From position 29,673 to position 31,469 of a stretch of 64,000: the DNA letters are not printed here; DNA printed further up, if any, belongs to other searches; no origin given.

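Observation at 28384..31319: B12-radical SAM enzyme paired with a LuxE-like acyl-protein synthetase, flanked on both sides by toxin-antitoxin/Abi cassettes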

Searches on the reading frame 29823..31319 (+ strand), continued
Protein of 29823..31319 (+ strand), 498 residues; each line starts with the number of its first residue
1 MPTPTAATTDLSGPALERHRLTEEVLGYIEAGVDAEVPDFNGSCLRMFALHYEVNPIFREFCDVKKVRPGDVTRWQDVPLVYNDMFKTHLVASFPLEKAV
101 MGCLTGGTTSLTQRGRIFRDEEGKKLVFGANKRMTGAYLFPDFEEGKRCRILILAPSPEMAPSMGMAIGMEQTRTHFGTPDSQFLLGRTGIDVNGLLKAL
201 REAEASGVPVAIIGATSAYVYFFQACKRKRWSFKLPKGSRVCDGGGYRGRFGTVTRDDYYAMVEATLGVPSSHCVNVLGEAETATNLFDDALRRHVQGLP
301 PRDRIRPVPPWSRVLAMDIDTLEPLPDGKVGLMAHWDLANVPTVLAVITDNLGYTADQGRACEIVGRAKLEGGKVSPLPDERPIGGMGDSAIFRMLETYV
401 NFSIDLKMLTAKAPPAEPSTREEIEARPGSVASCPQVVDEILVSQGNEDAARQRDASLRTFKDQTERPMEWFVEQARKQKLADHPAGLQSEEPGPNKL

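Call 20: find_related_loci(query=A1, collection=genome_contigs, flank=10000)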
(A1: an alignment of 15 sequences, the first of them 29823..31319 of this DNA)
Query A1 (498 aa) in genome_contigs; peptide patterns used: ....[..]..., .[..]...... (x = any residue, [..] = any of these).
137 stretches matched a pattern; 113 encode a relative of the query (tblastn E <= 1e-3); the best 80 are kept; 80 distinct loci.
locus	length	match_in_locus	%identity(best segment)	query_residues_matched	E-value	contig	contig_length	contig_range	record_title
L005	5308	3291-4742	96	15-498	0e+0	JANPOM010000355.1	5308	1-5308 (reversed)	MAG: Anaeromyxobacter sp. isolate VAR_87_concoct_77 VAR_87_k141_4234155, whole genome shotgun sequence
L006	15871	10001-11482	93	5-498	0e+0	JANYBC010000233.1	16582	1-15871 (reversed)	MAG: Anaeromyxobacter sp. isolate GL140_5_metabat_469 GL140_5_k141_3890503, whole genome shotgun sequence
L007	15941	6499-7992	89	1-498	0e+0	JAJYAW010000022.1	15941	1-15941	MAG: Myxococcales bacterium isolate BP8.bin42 NODE_5191_length_15941_cov_3.196408, whole genome shotgun sequence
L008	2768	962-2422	88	13-498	0e+0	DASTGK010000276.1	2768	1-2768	MAG TPA_asm: Anaeromyxobacteraceae bacterium isolate SMAG_U28 k141_765496, whole genome shotgun sequence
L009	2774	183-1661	79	1-498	0e+0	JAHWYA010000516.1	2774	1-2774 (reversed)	MAG: Anaeromyxobacter sp. isolate CR_Sed_300A_bin.3 scaffold_9903, whole genome shotgun sequence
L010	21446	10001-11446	80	17-498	0e+0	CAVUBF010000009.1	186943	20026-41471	MAG: uncultured delta proteobacterium isolate MFD02159.bin.3.67 genome assembly, contig: contig_63488, whole genome shot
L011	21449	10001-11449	81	17-498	0e+0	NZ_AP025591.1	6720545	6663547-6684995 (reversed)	Anaeromyxobacter oryzae strain Red232 chromosome, complete genome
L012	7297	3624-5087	80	1-491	0e+0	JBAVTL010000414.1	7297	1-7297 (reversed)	MAG: Anaeromyxobacteraceae bacterium isolate MFD03638_ilm_asm_bin5 k127_4934, whole genome shotgun sequence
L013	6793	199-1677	78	1-492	0e+0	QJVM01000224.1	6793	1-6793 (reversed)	MAG: Nitrospirae bacterium isolate SZUA-242 scaffold_32874, whole genome shotgun sequence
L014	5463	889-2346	78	4-494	0e+0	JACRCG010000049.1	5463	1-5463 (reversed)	MAG: Deltaproteobacteria bacterium isolate NC_groundwater_1640_Pr3_B-0.1um_54_8 SR-2_scaffold_141_692723, whole genome s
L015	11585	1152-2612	78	11-494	0e+0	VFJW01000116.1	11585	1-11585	MAG: Geobacter sp. isolate Bin_37_3 c_000000809988, whole genome shotgun sequence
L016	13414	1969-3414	79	17-497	0e+0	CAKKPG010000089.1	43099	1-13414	Nitrospiria bacterium isolate Hainich-H41-bin024-1 genome assembly, contig: H41-bin024_1_Hain_H41_01um_R1_794_length_430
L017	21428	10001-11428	79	17-491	0e+0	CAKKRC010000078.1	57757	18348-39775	Nitrospiria bacterium isolate Hainich-H41-bin277-1 genome assembly, contig: H41-bin277_1_Hain_H41_02um_R3_249_length_577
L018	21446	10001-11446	79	17-497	0e+0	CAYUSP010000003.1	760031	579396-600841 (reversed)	MAG TPA_asm: uncultured Nitrospiraceae bacterium isolate SRP302447_co2_114 genome assembly, contig: NODE_16_length_76003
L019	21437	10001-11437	79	19-494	0e+0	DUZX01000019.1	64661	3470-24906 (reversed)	MAG TPA_asm: Desulfuromonadales bacterium isolate MAG_13126_9_058 Ga0172367_10000430, whole genome shotgun sequence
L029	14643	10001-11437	79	19-494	0e+0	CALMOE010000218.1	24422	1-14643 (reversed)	MAG TPA_asm: uncultured Geobacter sp. isolate SRR5215466_bin.132_CONCOCT_v1.1_MAG genome assembly, contig: ERZ781361.310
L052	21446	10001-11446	78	19-497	0e+0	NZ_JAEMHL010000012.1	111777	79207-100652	Geomonas anaerohicana strain Red421 NODE_12_length_111777_cov_179.374718, whole genome shotgun sequence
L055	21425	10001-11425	77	17-491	0e+0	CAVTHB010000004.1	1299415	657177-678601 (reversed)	MAG: uncultured Nitrospira sp. isolate MFD05942.bin.3.267 genome assembly, contig: contig_5689, whole genome shotgun seq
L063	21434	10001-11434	77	19-493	0e+0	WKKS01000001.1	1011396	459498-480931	MAG: Geobacter sp. isolate H7geo H7geo_contig_1, whole genome shotgun sequence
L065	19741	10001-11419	78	17-489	0e+0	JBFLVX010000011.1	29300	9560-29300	MAG: Nitrospirota bacterium isolate MAG017 MAG017_11, whole genome shotgun sequence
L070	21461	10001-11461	75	11-493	0e+0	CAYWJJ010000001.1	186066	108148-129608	MAG TPA_asm: uncultured Geobacter sp. isolate SRP302447_co2_181 genome assembly, contig: NODE_248_length_186066_cov_28.2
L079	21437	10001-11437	73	1-481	0e+0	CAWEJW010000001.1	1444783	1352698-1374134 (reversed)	MAG: uncultured Actinomycetes bacterium isolate MFD05942.bin.1.345 genome assembly, contig: contig_11314, whole genome s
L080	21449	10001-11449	77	19-497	0e+0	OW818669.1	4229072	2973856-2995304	metagenome genome assembly, chromosome: 1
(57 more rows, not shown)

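Call 27: search_solved_structures(query=A1, max_evalue=1, show_alignments=2)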
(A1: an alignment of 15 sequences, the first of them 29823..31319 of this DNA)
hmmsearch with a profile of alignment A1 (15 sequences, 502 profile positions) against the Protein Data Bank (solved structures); distinct sequences matched with E-value up to 1: 1.
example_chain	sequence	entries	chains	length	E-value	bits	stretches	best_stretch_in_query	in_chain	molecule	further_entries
7xc6_E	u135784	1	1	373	1.6e-13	53.2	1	43-355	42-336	LuxE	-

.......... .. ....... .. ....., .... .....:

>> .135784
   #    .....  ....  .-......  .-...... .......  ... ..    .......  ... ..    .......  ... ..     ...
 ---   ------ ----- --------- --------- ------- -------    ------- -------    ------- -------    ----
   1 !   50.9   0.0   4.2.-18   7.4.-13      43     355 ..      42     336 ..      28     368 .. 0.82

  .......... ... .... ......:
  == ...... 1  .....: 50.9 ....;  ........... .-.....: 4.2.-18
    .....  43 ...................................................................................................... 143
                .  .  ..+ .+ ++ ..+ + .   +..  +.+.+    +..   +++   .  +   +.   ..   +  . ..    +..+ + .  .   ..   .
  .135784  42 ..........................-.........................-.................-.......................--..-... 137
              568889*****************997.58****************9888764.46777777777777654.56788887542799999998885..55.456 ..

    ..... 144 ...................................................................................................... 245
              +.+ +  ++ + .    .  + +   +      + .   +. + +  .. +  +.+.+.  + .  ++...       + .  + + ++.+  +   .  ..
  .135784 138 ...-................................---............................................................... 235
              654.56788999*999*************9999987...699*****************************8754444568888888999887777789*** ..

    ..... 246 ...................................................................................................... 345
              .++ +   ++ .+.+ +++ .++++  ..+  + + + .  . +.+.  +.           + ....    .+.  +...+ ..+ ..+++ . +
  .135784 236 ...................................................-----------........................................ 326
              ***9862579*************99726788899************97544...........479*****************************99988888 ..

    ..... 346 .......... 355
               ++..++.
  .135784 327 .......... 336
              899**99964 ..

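Call 41: predict_structure(alignment_id=A1)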
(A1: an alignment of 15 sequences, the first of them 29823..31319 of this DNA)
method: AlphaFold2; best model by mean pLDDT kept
length: 498 residues; sequences in the alignment: 15
mean_pLDDT: 44.0   pTM: 0.39
mean pLDDT of the five models: 44.0, 42.5, 41.4, 41.3, 40.9
residues with pLDDT >= 90: 0; 70-90: 62; 50-70: 103; < 50: 333
segments of 3 or more residues with pLDDT < 50: 1-9, 29-36, 78-147, 156-173, 244-253, 276-297, 299-465, 479-498
pLDDT, mean of each block of 10 residues (from residue 1): 39 68 52 50 67 57 67 54 31 22 23 27 29 31 46 50 35 52 57 78 81 61 78 80 46 60 84 49 41 42 42 36 37 29 27 24 23 25 24 29 28 27 22 24 34 43 47 53 36 35
secondary structure, 60 per line:
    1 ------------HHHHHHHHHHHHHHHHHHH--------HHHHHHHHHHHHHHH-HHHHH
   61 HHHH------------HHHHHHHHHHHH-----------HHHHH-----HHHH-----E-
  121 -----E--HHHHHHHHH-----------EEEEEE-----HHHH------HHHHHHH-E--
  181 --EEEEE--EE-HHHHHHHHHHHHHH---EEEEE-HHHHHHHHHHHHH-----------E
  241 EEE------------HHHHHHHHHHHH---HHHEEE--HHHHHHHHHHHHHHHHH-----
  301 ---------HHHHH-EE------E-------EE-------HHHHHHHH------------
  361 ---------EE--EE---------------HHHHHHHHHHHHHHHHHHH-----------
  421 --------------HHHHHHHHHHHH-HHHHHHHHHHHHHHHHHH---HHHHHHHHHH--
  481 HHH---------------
elements in order: H13-31 H40-54 H56-64 H77-88 H100-104 H110-113 H129-137 E149-154 H160-163 H170-176 E183-187 H193-206 E210-214 H216-228 E240-243 H256-267 E274-276 H279-295 H310-314 H341-348 H391-409 H435-446 H448-465 H469-478

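Call 48: search_protein_families(library=pfam, proteins=[L001:12972-13484:-, L001:15555-16712:-, L003:11515-13314:+], max_evalue=0.01)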
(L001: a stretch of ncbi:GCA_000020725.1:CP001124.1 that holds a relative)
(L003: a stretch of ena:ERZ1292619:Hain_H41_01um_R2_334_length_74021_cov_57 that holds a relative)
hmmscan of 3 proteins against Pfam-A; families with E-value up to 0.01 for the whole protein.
L001:12972-13484:- (170 aa): 0 families

L001:15555-16712:- (385 aa): 1 family
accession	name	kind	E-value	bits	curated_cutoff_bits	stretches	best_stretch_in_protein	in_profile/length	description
PF07921.17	Fibritin_C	-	8.1e-05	23.1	21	1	341-371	62-92/93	Fibritin C-terminal region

L003:11515-13314:+ (599 aa): 3 families
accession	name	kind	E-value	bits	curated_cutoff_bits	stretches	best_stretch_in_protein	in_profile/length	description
PF02310.24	B12-binding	-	1.5e-12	47.8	32.1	1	35-123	21-117/121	B12 binding domain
PF04055.27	Radical_SAM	-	2.2e-10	41.4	29.5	1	168-328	3-165/166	Radical SAM superfamily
PF19864.5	Radical_SAM_N2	-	0.00073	19.5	29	1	86-144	81-139/151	Radical SAM proteins, N-terminal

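Call 59: search_protein_families(library=pfam, proteins=[L080:5005-5889:+, L065:18533-19072:+, L052:7040-7717:-, L018:15379-16416:-, L029:12316-14151:+, L070:14216-14752:-, L055:20133-20870:-, L063:2488-2904:-], max_evalue=0.01)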
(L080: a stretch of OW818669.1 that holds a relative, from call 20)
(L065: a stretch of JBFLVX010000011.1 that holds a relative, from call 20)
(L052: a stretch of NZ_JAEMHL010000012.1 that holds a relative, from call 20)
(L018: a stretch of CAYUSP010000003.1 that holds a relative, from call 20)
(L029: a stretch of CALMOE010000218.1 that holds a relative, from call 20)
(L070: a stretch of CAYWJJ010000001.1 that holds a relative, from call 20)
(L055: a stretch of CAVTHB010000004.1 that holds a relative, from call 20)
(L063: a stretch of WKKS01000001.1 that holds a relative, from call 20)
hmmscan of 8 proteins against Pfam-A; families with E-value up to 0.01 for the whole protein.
L080:5005-5889:+ (294 aa): 7 families
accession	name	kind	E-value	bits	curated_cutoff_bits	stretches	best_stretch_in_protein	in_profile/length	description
PF00005.33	ABC_tran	-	2.4e-32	112.8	25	1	53-199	1-137/137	ABC transporter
PF13304.12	AAA_21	-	3.8e-14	53.9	27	2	167-226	234-299/304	AAA domain, putative AbiEii toxin, Type IV TA system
PF02463.25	SMC_N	-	4.1e-08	33.3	40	1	170-233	136-205/220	RecF/RecN/SMC N terminal domain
PF13476.12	AAA_23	-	0.00025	22.2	27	1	64-94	20-50/201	AAA domain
PF13555.12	AAA_29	-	0.00044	20.4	27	1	57-80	16-39/61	P-loop containing region of AAA domain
PF03193.22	RsgA_GTPase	-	0.0037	17.5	30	1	53-95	97-138/174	RsgA GTPase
PF13481.12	AAA_25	-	0.0054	16.8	27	0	61-93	31-61/195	AAA domain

L065:18533-19072:+ (179 aa): 3 families
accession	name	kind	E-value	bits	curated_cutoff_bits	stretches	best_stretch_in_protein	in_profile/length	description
PF08334.16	T2SSG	-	3.8e-11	43.5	21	1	111-168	50-104/108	Type II secretion system (T2SS), protein G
PF07963.17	N_methyl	-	1.6e-07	31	21.2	1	4-28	2-26/27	Prokaryotic N-terminal methylation motif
PF25665.1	His1_capsid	-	0.00069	20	27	1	11-57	7-53/73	His1 virus capsid protein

L052:7040-7717:- (225 aa): 2 families
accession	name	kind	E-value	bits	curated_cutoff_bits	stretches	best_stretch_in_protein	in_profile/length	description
PF00072.30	Response_reg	-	1.5e-27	96.4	30.2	1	4-113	2-111/111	Response regulator receiver domain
PF00486.34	Trans_reg_C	-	3.3e-21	75.6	26.2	1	145-220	1-77/77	Transcriptional regulatory protein, C terminal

L018:15379-16416:- (345 aa): 1 family
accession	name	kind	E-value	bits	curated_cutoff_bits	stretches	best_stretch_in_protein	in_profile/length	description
PF13354.11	Beta-lactamase2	-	2.2e-29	102.8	22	1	103-314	1-213/214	Beta-lactamase enzyme family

L029:12316-14151:+ (611 aa): 3 families
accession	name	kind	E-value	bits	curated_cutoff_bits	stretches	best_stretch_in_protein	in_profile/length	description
PF02543.21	Carbam_trans_N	-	1.1e-106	357.6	24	1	4-346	3-346/346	Carbamoyltransferase N-terminus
PF16861.10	Carbam_trans_C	-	2.1e-71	239.4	27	1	405-593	2-170/170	Carbamoyltransferase C-terminus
PF00814.31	TsaD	-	0.0089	16.2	24.8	0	267-314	183-231/264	tRNA N6-adenosine threonylcarbamoyltransferase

L070:14216-14752:- (178 aa): 0 families

L055:20133-20870:- (245 aa): 3 families
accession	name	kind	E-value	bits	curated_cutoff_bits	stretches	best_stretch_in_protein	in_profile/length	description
PF00535.33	Glycos_transf_2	-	1.9e-29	103.2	23.3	1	14-180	1-167/168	Glycosyl transferase family 2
PF10111.15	Glyco_tranf_2_2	-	8.2e-06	25.9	27.3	1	15-111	2-99/276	Glycosyltransferase like family 2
PF13641.12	Glyco_tranf_2_3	-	4.3e-05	24.1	27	1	12-124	2-118/230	Glycosyltransferase like family 2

L063:2488-2904:- (138 aa): 2 families
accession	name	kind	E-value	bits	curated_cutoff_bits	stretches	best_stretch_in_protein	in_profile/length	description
PF08753.17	NikR_C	-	9.6e-32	109.5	22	1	56-132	1-77/77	NikR C terminal nickel binding domain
PF01402.27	RHH_1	-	3.4e-09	36.8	20.5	1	6-42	1-36/39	Ribbon-helix-helix protein, copG family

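Call 64: search_protein_representatives(protein=window:29823-31319:+)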
Query: 498 residues. Proteins with E-value up to 0.001 (for the whole library): 1463; up to 1e-10: 889; up to 1e-30: 161. The best 150 are listed.
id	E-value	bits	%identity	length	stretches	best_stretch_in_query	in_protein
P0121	2.8e-174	596.8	57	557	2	14-453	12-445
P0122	1.7e-157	541.4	55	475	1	15-467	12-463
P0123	7.2e-130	450.3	74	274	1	232-497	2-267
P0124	2.7e-101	356.1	49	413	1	18-385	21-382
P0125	4.4e-101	355.4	77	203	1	17-213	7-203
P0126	3.6e-97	342.5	74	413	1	14-221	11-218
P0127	7.4e-92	325.0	45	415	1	21-378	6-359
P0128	3.2e-89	316.3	43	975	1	20-375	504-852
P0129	2.5e-86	306.7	42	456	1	20-387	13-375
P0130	5.4e-86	305.6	62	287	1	164-446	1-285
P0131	4.6e-85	302.6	55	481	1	6-256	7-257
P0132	8.8e-81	288.4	44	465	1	37-369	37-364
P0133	1.5e-78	281.1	69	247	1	278-474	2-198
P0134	1.0e-68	248.6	41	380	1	20-372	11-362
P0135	4.6e-64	233.3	39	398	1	23-369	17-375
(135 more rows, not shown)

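Call 70: search_protein_families(library=padloc, proteins=[window:29823-31319:+], max_evalue=0.001)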
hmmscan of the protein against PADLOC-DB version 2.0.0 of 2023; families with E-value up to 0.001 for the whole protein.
window:29823-31319:+ (498 aa): 0 families

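Call 81: predict_structure(alignment_id=A3)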
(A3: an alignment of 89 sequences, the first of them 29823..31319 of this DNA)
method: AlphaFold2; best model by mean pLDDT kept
length: 498 residues; sequences in the alignment: 89
mean_pLDDT: 86.4   pTM: 0.85
mean pLDDT of the five models: 86.4, 85.0, 84.2, 83.3, 83.0
residues with pLDDT >= 90: 345; 70-90: 61; 50-70: 53; < 50: 39
segments of 3 or more residues with pLDDT < 50: 1-4, 382-393, 411-428
pLDDT, mean of each block of 10 residues (from residue 1): 56 94 98 97 98 97 94 97 89 96 76 83 98 98 95 97 94 98 96 97 98 97 96 98 91 93 98 96 96 98 96 95 95 97 96 95 87 58 39 53 56 38 44 80 90 90 87 90 64 52
secondary structure, 60 per line:
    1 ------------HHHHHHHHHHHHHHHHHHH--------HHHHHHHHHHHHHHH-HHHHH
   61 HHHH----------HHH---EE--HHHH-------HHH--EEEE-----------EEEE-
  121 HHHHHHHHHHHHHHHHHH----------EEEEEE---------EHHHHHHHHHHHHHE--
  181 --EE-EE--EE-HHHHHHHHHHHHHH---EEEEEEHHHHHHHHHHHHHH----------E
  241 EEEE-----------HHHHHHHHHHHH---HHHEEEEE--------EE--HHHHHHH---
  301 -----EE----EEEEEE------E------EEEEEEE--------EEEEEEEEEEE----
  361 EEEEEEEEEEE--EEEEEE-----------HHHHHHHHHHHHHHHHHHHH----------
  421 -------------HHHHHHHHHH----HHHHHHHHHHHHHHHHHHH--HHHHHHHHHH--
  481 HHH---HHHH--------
elements in order: H13-31 H40-54 H56-64 H85-88 E101-104 E116-119 H121-138 E149-154 H165-177 H193-206 E210-215 H216-229 E240-244 H256-267 E274-278 H291-297 E312-317 E331-337 E346-356 E361-371 E374-379 H391-410 H434-443 H448-466 H469-478 H487-490
